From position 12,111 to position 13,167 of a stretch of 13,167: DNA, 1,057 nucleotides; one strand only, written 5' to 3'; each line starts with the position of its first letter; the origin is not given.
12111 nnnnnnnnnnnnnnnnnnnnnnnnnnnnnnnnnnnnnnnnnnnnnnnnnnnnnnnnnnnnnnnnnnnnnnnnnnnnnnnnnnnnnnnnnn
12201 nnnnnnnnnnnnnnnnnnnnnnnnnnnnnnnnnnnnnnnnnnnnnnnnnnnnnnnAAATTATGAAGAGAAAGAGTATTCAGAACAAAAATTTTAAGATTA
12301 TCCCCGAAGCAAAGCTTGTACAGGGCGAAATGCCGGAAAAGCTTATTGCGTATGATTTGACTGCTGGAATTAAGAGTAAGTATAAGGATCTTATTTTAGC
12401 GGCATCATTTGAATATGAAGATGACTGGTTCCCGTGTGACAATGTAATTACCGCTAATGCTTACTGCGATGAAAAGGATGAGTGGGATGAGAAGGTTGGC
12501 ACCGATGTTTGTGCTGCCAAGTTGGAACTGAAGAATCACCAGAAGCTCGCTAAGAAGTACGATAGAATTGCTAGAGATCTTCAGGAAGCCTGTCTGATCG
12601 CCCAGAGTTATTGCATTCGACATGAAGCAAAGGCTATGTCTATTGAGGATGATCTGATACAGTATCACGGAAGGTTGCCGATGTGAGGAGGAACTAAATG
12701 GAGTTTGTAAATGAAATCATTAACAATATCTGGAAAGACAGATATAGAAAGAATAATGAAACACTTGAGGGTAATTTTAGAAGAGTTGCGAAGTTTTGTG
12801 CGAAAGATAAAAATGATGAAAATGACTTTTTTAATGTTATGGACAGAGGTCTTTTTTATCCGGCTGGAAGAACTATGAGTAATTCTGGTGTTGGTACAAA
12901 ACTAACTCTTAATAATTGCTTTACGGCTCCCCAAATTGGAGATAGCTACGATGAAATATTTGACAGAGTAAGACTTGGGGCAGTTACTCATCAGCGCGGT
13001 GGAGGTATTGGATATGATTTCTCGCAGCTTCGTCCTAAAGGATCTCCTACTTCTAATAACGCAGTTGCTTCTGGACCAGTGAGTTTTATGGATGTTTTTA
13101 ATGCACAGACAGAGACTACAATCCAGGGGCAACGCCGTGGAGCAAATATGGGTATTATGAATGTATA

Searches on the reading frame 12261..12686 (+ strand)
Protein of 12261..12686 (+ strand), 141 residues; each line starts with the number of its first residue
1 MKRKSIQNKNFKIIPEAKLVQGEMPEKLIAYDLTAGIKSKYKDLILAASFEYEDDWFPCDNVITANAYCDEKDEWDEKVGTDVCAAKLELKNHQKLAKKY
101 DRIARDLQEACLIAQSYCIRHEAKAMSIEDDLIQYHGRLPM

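Call 7: search_protein_families(library=phrogs, proteins=[window:12261-12686:+], max_evalue=0.01)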
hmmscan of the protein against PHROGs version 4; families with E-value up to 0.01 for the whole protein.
window:12261-12686:+ (141 aa): 0 families

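Call 48: search_protein_families(library=pfam, proteins=[window:12261-12686:+], max_evalue=0.01)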
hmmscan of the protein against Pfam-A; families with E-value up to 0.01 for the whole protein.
window:12261-12686:+ (141 aa): 0 families

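Call 63: find_homologous_proteins(query=window:12261-12683:+, max_evalue=0.001)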
Query window:12261-12683:+ (141 aa): 32 proteins with E <= 0.001 among 48 candidates.
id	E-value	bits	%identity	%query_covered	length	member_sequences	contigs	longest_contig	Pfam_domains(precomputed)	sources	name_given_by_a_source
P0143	6.3e-88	310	99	100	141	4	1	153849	-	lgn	-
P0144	3.8e-58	213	69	100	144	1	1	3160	-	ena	-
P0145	3.4e-53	197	63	100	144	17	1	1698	-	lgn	-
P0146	1.2e-45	173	61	98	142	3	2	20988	-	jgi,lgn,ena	-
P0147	2.9e-44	168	58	98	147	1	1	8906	-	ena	-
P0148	4.8e-44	168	59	98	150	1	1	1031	-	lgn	-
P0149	8.8e-44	167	58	100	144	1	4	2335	-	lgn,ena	-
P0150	9.7e-44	167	60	100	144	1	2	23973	-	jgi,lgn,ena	-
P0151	1.1e-43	166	59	98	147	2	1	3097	-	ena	-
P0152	2.2e-43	165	60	100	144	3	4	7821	-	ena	-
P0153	4.2e-43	165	61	100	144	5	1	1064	-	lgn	-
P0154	6.2e-43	164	58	98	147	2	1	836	-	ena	-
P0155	6.3e-43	164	58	98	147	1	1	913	-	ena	-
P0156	7.8e-43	164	55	98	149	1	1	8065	-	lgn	-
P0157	3.8e-42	161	60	90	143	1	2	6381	-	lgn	-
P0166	1.5e-30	124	48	100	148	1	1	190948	-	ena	-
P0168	2.9e-22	97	45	99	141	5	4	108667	-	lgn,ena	-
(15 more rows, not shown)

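Call 66: search_solved_structures(query=A4, max_evalue=1)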
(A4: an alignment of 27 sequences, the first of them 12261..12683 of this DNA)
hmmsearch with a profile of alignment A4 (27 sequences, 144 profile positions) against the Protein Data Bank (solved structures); distinct sequences matched with E-value up to 1: 0.

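Call 73: predict_structure(alignment_id=A4)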
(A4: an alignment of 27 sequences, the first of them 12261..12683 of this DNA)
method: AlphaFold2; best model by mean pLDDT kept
length: 141 residues; sequences in the alignment: 27
mean_pLDDT: 90.5   pTM: 0.74
mean pLDDT of the five models: 90.5, 90.3, 90.0, 89.6, 88.5
residues with pLDDT >= 90: 107; 70-90: 25; 50-70: 6; < 50: 3
segments of 3 or more residues with pLDDT < 50: 56-58
pLDDT, mean of each block of 10 residues (from residue 1): 93 94 93 87 92 61 91 89 96 94 96 98 97 86 57
secondary structure, 60 per line:
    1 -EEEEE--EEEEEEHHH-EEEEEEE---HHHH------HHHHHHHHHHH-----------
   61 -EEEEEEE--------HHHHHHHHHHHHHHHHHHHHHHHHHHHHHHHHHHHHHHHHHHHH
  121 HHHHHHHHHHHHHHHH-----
elements in order: E2-6 E9-14 E19-25 H29-32 H39-49 E62-68 H77-136

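Call 75: fold_search(model_id=the predicted structure, library=pdb)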
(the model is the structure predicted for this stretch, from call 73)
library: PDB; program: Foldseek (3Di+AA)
matches with E <= 10: 89; with E <= 0.001: 0
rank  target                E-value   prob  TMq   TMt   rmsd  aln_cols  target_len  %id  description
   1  6a29_E                3.9e-01  0.38  0.39  0.23   6.9       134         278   10  Crystal structure of PprA A139R mutant (released 2018-12-26)
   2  9yl4_G                5.5e-01  0.33  0.41  0.24   6.1       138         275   11  Crystal structure of PprA S-F filament from Deinococcus radiodurans (released 2025-10-22)
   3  9yup_C                5.9e-01  0.38  0.44  0.26   6.4       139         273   11  Crystal structure of PprA S-F-S tetramer from Deinococcus radiodurans (released 2025-10-29)
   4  5u07_I                6.7e-01  0.08  0.13  0.06  14.5        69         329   22  CRISPR RNA-guided surveillance complex (released 2017-08-09)
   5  9om8_B                8.2e-01  0.28  0.40  0.25   6.3       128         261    9  Crystal structure of PprA S-F filament from Deinococcus radiodurans (released 2025-05-28)
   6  9yi3_A                9.4e-01  0.25  0.39  0.23   7.3       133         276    8  Crystal structure of PprA S-F filament from Deinococcus radiodurans (released 2025-10-15)
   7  9or6_A                1.1e+00  0.23  0.41  0.25   5.8       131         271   11  Crystal structure of PprA S-F-S tetramer from Deinococcus radiodurans (released 2025-06-04)
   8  6a29_A                1.1e+00  0.20  0.38  0.23   6.9       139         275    9  Crystal structure of PprA A139R mutant (released 2018-12-26)
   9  1xkp_C                1.1e+00  0.14  0.28  0.30  10.4       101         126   15  Crystal structure of the virulence factor YopN in complex with its heterodimeric chaperone SycN-YscB (released 2005-03-22)
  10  6eu1_K                1.3e+00  0.06  0.21  0.26  11.2       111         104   13  RNA Polymerase III - open DNA complex (OC-POL3). (released 2018-01-17)
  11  3kxy_D                1.4e+00  0.07  0.19  0.21  10.9       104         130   12  Crystal Structure of the ExsC-ExsE Complex (released 2010-06-30)
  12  5u07_G                1.4e+00  0.05  0.13  0.05  14.9        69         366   20  CRISPR RNA-guided surveillance complex (released 2017-08-09)
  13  3kxy_H                1.5e+00  0.06  0.20  0.22  11.0       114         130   11  Crystal Structure of the ExsC-ExsE Complex (released 2010-06-30)
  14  9gyt_a                1.6e+00  0.12  0.32  0.17   9.3       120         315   17  High resolution structure of B. oleracea mitoribosome (released 2025-10-15)
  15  4c2m_Z                1.7e+00  0.16  0.31  0.43  13.3       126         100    8  Structure of RNA polymerase I at 2.8 A resolution (released 2013-10-23)
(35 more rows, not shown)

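Call 102: find_encoding_contigs(protein=P0168, flank=5000, max_places=2)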
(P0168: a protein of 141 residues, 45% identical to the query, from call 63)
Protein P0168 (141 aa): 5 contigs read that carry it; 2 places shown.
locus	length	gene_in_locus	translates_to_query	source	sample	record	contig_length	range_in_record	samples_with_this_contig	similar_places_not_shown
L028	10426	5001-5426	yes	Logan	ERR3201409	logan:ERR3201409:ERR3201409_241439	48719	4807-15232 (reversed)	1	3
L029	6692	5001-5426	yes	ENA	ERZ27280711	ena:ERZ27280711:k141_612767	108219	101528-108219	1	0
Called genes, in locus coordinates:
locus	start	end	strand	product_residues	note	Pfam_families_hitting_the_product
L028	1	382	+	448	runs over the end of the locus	PF00772:DnaB, PF03796:DnaB_C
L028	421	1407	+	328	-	PF01807:Zn_ribbon_DnaG, PF08275:DNAG_N (weak)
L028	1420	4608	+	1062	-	PF02811:PHP, PF07733:DNA_pol3_alpha, PF17657:DNA_pol3_finger, PF14579:HHH_6 (weak)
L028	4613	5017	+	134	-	-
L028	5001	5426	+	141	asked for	-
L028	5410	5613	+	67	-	-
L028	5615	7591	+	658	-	PF13597:NRDD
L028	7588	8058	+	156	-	PF13353:Fer4_12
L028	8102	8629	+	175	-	PF02511:Thy1 (weak)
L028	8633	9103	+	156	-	-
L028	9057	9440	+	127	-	PF18909:dGTP_diPhyd_N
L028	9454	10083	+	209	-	PF00574:CLP_protease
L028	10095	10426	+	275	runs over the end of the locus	PF02562:PhoH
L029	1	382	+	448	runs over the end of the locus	PF00772:DnaB, PF03796:DnaB_C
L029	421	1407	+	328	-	PF01807:Zn_ribbon_DnaG, PF08275:DNAG_N (weak)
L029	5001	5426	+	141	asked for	-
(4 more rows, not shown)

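Call 103: find_encoding_contigs(protein=P0166, flank=5000, max_places=2)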
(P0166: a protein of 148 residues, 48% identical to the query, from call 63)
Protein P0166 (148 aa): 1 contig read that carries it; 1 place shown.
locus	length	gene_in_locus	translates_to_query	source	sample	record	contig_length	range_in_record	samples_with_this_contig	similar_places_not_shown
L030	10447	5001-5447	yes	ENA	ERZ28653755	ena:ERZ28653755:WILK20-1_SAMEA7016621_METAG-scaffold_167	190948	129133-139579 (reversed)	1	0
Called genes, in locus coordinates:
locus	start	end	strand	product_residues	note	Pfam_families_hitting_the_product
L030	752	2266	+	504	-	PF11443:DUF2828, PF25043:DUF7788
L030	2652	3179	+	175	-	-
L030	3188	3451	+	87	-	-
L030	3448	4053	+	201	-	-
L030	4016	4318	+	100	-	PF07659:DUF1599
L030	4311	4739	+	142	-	PF15891:Nuc_deoxyri_tr2, PF05014:Nuc_deoxyrib_tr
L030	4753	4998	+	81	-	-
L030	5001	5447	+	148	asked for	-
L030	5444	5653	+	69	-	PF13192:Thioredoxin_3 (weak)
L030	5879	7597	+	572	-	PF13597:NRDD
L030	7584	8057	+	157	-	-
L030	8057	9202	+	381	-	PF00266:Aminotran_5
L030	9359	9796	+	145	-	PF00692:dUTPase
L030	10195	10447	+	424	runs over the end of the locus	PF00589:Phage_integrase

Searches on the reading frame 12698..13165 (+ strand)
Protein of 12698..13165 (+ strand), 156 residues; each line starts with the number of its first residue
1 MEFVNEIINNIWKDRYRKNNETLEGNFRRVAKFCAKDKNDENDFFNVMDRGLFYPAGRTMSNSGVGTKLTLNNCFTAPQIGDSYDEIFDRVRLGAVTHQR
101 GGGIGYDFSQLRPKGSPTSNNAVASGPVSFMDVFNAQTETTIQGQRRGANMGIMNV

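Call 109: search_protein_families(library=pfam, proteins=[window:12698-13165:+], max_evalue=0.001)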
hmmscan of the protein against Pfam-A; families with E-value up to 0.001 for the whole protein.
window:12698-13165:+ (156 aa): 2 families
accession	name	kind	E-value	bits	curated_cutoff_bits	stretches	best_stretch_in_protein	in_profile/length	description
PF02867.20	Ribonuc_red_lgC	-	1.1e-16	61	23.9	1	74-156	3-86/523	Ribonucleotide reductase, barrel domain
PF00317.26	Ribonuc_red_lgN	-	8.4e-10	39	28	1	11-65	10-74/77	Ribonucleotide reductase, all-alpha domain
